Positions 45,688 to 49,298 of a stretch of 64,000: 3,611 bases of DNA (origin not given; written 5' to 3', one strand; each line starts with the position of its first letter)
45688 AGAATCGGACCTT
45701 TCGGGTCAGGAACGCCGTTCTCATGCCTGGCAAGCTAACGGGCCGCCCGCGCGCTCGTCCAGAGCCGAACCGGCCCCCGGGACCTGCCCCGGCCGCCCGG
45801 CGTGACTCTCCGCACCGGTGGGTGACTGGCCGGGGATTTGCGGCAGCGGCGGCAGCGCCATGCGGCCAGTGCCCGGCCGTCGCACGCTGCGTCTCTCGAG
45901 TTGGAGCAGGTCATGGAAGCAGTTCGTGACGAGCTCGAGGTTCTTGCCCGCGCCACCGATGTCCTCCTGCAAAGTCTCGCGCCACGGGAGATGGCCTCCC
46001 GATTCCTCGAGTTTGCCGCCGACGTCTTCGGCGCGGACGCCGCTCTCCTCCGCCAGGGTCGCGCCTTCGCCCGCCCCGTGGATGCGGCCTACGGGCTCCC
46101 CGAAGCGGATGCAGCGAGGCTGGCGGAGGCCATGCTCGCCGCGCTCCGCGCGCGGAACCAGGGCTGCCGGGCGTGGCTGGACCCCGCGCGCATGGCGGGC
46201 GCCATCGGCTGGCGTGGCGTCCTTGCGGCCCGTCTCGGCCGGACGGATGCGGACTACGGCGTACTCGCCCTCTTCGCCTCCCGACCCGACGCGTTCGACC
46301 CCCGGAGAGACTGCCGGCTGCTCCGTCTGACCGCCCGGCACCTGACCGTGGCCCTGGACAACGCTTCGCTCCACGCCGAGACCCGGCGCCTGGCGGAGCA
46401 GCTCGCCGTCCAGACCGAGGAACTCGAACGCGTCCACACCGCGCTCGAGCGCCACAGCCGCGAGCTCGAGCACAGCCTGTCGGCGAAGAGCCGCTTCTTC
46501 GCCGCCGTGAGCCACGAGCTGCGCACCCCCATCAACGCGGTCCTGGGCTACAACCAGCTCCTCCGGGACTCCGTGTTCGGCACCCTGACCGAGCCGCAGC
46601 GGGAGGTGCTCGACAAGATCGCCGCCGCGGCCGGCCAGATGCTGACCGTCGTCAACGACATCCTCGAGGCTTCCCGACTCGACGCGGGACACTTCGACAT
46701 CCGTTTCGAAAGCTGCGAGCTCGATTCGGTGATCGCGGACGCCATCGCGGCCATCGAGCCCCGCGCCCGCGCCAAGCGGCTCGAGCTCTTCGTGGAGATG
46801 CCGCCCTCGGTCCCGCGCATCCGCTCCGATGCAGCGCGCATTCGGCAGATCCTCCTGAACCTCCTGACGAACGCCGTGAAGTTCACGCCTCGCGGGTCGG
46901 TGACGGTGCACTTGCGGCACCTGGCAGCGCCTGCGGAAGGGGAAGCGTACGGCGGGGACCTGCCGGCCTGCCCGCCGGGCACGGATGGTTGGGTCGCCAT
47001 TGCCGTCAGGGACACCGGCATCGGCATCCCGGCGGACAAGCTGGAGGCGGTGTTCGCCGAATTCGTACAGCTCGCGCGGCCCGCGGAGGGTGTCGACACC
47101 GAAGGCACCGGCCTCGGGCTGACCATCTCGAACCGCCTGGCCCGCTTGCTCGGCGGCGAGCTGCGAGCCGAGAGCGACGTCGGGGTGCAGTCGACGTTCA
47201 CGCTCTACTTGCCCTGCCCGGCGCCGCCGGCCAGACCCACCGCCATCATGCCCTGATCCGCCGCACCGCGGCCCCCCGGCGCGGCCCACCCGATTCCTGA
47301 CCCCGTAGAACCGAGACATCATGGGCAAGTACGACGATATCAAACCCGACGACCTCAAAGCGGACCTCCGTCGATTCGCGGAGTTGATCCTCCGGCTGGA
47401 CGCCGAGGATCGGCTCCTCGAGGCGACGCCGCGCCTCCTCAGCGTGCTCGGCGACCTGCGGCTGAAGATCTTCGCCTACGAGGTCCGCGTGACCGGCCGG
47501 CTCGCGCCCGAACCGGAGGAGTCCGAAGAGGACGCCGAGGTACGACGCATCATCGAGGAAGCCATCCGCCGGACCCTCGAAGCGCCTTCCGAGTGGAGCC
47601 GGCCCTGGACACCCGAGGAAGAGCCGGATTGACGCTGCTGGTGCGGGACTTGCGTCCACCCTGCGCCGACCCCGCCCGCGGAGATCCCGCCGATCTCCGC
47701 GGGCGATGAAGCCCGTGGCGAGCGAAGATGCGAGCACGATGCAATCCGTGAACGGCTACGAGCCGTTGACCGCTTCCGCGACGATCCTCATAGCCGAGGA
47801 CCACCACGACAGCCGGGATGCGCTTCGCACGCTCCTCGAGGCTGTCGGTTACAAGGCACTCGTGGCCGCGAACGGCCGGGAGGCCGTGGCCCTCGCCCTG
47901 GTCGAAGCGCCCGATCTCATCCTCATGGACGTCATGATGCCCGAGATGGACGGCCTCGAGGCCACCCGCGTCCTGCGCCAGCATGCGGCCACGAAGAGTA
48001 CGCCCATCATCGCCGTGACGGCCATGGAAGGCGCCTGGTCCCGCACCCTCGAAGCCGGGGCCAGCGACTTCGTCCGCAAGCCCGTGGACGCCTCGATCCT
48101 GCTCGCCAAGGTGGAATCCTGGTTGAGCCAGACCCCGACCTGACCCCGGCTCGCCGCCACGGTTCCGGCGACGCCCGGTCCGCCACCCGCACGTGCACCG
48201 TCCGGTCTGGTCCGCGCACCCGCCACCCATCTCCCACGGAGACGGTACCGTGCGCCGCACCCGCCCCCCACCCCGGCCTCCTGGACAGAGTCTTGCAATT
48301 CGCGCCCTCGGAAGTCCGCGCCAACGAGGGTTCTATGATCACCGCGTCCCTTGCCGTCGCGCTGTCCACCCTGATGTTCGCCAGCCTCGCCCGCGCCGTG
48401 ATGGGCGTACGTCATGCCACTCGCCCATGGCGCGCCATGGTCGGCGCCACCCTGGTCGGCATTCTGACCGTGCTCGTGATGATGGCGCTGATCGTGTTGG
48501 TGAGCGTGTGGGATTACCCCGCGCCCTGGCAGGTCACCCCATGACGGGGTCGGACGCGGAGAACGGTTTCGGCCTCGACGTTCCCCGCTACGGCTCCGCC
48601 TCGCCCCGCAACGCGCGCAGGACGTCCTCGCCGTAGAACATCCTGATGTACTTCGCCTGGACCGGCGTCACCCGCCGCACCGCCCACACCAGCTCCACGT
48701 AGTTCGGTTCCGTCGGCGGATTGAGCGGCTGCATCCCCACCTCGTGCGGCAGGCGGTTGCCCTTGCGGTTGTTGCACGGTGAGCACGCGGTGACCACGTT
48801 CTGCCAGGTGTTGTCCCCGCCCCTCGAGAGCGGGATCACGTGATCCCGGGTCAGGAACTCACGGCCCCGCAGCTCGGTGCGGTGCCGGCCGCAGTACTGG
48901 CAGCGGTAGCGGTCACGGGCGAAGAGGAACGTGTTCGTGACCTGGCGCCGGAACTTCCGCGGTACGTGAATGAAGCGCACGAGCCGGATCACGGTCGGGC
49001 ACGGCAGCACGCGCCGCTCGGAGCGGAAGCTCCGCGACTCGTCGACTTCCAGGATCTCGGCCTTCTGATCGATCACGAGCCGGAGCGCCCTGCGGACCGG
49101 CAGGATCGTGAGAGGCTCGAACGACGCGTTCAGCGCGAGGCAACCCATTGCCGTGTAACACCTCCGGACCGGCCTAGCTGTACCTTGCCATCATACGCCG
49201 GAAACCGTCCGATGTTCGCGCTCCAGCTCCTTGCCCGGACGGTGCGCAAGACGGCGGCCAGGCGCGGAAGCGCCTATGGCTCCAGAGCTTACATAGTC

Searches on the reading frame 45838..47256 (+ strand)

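Call 30: search_protein_families(library=pfam, proteins=[window:45838-47256:+], max_evalue=0.0001)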
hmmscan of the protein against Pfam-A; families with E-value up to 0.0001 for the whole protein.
window:45838-47256:+ (472 aa): 3 families
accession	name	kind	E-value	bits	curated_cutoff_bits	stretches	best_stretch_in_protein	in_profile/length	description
PF02518.31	HATPase_c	-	1.1e-24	87.5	26.4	1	331-460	2-109/111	Histidine kinase-, DNA gyrase B-, and HSP90-like ATPase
PF00512.31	HisKA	-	4.1e-20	72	26.9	1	216-284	1-66/66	His Kinase A (phospho-acceptor) domain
PF13185.12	GAF_2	-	5.4e-05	23.8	28.6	0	49-174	4-136/136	GAF domain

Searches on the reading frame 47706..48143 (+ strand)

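Call 30: search_protein_families(library=pfam, proteins=[window:47706-48143:+], max_evalue=0.0001)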
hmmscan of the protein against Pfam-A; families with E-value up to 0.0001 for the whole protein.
window:47706-48143:+ (145 aa): 1 family
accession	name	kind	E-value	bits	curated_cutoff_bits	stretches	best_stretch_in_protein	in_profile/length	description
PF00072.30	Response_reg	-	2.1e-27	95.9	30.2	1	27-136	1-110/111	Response regulator receiver domain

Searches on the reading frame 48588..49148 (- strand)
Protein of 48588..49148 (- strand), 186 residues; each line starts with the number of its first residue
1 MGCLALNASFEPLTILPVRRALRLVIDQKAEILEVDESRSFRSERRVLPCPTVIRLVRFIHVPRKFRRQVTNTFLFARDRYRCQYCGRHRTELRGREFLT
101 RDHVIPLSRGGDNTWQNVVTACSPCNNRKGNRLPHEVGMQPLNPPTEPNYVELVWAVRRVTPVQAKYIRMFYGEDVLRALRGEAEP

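Call 30: search_protein_families(library=pfam, proteins=[window:48588-49148:-], max_evalue=0.0001)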
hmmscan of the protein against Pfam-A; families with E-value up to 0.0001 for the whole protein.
window:48588-49148:- (186 aa): 3 families
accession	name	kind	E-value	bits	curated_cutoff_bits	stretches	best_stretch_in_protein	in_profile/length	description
PF14279.12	HNH_5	-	2.4e-16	59.8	27.5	1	83-140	1-54/56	HNH endonuclease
PF01844.29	HNH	-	1.5e-15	57.4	21.4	1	83-132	1-47/47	HNH endonuclease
PF13395.12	HNH_4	-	7.3e-07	29.5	22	1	97-135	16-54/54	HNH endonuclease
